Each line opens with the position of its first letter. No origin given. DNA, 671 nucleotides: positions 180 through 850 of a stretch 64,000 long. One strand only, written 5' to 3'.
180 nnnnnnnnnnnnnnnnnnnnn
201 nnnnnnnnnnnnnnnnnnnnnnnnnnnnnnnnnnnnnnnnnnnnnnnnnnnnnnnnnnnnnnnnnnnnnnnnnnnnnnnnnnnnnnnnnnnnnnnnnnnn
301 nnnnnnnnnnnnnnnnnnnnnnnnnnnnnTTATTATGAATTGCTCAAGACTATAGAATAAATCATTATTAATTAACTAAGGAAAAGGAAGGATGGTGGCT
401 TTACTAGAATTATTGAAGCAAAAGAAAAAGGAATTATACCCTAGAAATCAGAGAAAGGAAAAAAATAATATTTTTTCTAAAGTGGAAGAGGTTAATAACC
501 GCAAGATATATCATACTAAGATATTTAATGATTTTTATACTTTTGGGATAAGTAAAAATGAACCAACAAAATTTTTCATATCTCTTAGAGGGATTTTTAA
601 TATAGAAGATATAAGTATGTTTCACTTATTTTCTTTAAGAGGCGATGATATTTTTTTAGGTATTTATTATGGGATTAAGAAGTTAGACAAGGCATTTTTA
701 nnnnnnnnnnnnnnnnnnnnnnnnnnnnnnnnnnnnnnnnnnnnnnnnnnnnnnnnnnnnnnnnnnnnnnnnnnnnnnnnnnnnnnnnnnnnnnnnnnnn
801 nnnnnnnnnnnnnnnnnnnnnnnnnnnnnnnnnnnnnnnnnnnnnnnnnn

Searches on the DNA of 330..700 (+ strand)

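Call 59: search_dna_similar(query=window:330-700:+, collection=plasmids, mode=distant, max_rows=40, rows=spread)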
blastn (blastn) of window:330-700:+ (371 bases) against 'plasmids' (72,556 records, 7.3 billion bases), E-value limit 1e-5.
Records with a match: 342; places in all: 400; records where one place covers at least 80% of the query: 85.
Best place of each record, by identity: 95-99% 12; 80-90% 17; 60-80% 313.
By first word of the organism name: Borrelia 245; Borreliella 94; Candidatus 3.
By predicted mobility (MOB-suite, as given by PLSDB): non-mobilizable 342.
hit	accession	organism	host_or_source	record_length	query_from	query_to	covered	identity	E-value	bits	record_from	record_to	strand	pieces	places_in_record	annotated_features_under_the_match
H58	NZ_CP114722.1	Borrelia miyamotoi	Ixodes ricinus,Ixodes ricinus larvae ...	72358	1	371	100%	98.9%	0e+0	652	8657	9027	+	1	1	DUF226 domain-containing protein | plasmid maintenance protein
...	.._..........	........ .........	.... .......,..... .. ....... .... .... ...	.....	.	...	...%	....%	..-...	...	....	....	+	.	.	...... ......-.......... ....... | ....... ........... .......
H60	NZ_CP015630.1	Borrelia turicatae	Homo sapiens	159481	1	370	100%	84.1%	5e-107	394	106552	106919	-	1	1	DUF226 domain-containing protein | plasmid maintenance protein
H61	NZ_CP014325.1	Borrelia anserina Es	Argas persicus,chicken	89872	41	371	89%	86.4%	5e-107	395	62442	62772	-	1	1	DUF226 domain-containing protein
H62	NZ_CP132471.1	Borreliella lusitaniae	Bacterial isolate,Ixodes ricinus tick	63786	48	368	87%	75.4%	5e-62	244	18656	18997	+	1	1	DUF226 domain-containing protein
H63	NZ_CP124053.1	Borreliella lanei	Bacterial isolate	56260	48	368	87%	74.9%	1e-56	226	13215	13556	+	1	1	DUF226 domain-containing protein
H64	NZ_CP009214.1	Borreliella afzelii Tom3107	whole organism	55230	48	368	87%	74.0%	7e-54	217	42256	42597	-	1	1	DUF226 domain-containing protein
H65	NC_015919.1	Borreliella bissettiae DN127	Ixodes pacificus (western blackleg tick)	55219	48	368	87%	73.7%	3e-52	213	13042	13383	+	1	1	DUF226 domain-containing protein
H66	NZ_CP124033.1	Borreliella tanukii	Bacterial isolate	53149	48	368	87%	73.4%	4e-51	208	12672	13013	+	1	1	DUF226 domain-containing protein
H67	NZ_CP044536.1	Borrelia maritima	Ixodes spinipalpis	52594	48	368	87%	72.5%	8e-47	195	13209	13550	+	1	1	DUF226 domain-containing protein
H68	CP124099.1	Borreliella burgdorferi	Bacterial isolate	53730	125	368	66%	78.5%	2e-49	203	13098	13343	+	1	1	DUF226 domain-containing protein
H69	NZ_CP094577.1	Borreliella burgdorferi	Homo sapiens,Whole organism,Skin,skin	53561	125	368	66%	78.0%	7e-48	198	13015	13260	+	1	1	DUF226 domain-containing protein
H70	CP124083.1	Borreliella burgdorferi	Homo sapiens,Bacterial isolate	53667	125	368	66%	77.6%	8e-47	194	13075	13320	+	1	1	DUF226 domain-containing protein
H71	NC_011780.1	Borreliella burgdorferi ZS7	-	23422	114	353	65%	71.1%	8e-22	112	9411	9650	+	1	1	DUF226 domain-containing protein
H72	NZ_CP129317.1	Borrelia turicatae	Ornithdoros turicata,whole ...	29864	115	352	64%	69.6%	5e-18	99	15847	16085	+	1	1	DUF226 domain-containing protein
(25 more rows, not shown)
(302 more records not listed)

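Call 61: get_annotated_region(hit=H60, flank=200)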
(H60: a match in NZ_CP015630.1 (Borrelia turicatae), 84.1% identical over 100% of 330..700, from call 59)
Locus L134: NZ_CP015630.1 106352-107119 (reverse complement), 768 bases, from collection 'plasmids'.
description: Borrelia turicatae strain BTE5EL plasmid lp159
organism: Borrelia turicatae (NCBI taxid 142)
taxonomy: Bacteria; Spirochaetota; Spirochaetia; Spirochaetales; Borreliaceae; Borrelia; Borrelia turicatae
host: -; source: Homo sapiens; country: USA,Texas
typing (MOB-suite, as given by PLSDB): non-mobilizable
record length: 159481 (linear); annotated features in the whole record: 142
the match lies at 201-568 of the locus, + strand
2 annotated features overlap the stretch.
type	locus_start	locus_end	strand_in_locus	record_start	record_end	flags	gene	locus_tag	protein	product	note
CDS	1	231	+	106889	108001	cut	-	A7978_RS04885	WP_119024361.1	plasmid maintenance protein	-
CDS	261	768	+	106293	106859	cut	-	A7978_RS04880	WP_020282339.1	DUF226 domain-containing protein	-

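Call 62: get_annotated_region(hit=H61, flank=200)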
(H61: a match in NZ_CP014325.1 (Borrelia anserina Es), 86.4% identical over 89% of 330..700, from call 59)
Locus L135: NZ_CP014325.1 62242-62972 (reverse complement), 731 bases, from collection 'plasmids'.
description: Borrelia anserina Es isolate UTHSCSA plasmid lpA89, complete sequence
organism: Borrelia anserina Es (NCBI taxid 1365188)
taxonomy: Bacteria; Spirochaetota; Spirochaetia; Spirochaetales; Borreliaceae; Borrelia; Borrelia anserina; Borrelia anserina Es
host: -; source: Argas persicus,chicken; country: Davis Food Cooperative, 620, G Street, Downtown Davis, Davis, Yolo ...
typing (MOB-suite, as given by PLSDB): non-mobilizable
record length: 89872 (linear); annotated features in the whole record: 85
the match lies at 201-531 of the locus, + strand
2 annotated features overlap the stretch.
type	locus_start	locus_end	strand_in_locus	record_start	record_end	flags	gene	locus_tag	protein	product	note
CDS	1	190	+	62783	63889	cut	-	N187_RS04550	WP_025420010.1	plasmid maintenance protein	-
CDS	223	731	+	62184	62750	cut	-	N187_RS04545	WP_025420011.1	DUF226 domain-containing protein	-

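Call 63: get_annotated_region(hit=H62, flank=200)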
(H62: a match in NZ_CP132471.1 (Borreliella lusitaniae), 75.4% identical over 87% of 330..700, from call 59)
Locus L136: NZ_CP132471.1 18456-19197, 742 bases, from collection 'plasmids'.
description: Borreliella lusitaniae strain PotiB3 plasmid lp54, complete sequence
organism: Borreliella lusitaniae (NCBI taxid 100177)
taxonomy: Bacteria; Spirochaetota; Spirochaetia; Spirochaetales; Borreliaceae; Borreliella; Borreliella lusitaniae
host: -; source: Bacterial isolate,Ixodes ricinus tick; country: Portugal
typing (MOB-suite, as given by PLSDB): non-mobilizable
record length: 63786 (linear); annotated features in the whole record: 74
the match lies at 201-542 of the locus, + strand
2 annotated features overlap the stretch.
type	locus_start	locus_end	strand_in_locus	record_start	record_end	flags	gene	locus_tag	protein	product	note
CDS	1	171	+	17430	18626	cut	-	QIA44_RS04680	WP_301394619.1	plasmid maintenance protein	-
CDS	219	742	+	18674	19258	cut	-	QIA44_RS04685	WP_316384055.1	DUF226 domain-containing protein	-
